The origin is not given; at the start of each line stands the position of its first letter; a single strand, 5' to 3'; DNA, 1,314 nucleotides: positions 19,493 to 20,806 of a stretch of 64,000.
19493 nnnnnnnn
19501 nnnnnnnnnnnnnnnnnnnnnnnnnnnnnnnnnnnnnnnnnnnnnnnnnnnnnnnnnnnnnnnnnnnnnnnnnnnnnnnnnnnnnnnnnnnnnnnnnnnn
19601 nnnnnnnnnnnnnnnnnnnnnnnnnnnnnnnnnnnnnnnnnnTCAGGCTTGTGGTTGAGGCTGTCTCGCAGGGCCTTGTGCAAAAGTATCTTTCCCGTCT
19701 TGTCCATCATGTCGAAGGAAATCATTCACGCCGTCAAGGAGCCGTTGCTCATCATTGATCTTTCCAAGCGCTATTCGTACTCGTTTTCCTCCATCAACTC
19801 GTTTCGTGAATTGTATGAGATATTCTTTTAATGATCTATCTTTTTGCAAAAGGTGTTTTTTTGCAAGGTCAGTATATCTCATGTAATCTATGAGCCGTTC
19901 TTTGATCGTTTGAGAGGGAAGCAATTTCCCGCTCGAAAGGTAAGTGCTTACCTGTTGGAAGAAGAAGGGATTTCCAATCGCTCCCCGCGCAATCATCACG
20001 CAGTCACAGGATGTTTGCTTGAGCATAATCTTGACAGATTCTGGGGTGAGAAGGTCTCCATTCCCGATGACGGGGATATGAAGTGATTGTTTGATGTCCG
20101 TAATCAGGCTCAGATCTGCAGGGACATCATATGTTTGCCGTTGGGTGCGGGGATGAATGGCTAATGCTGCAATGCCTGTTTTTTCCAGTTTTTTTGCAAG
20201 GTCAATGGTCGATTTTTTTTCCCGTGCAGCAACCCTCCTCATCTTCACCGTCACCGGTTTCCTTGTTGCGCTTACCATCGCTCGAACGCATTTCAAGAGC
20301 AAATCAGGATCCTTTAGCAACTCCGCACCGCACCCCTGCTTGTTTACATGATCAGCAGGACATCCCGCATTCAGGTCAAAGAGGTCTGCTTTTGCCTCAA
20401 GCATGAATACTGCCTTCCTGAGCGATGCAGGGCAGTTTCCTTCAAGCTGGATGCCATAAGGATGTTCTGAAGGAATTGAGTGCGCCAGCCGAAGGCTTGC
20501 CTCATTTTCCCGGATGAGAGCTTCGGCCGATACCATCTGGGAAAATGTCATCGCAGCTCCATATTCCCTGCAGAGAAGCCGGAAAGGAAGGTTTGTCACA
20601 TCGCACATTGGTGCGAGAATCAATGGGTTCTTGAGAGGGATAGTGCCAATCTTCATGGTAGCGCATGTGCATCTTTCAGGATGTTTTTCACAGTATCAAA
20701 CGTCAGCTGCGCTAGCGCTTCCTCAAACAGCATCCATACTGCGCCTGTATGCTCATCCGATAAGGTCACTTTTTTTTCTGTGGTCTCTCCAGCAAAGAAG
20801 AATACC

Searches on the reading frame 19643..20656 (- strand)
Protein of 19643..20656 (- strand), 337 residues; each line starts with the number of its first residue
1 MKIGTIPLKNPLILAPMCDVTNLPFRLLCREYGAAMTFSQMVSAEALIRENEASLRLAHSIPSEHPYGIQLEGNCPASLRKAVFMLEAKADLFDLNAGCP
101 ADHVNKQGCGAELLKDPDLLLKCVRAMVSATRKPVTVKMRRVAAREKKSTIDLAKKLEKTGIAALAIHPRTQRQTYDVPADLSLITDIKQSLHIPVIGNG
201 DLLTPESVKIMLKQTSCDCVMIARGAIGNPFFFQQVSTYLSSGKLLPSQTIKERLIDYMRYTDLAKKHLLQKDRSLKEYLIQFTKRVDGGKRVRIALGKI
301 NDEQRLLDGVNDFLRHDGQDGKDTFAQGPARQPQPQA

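Call 13: search_protein_families(library=pfam, proteins=[window:19643-20656:-], max_evalue=0.01)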
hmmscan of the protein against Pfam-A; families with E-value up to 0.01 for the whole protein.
window:19643-20656:- (337 aa): 2 families
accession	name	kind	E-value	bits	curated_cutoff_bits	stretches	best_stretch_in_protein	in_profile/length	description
PF01207.24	Dus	-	1.1e-72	245.2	20.4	1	13-269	1-252/311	Dihydrouridine synthase (Dus)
PF00724.26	Oxidored_FMN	-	0.005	16.6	27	0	174-238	273-337/342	NADH:flavin oxidoreductase / NADH oxidase family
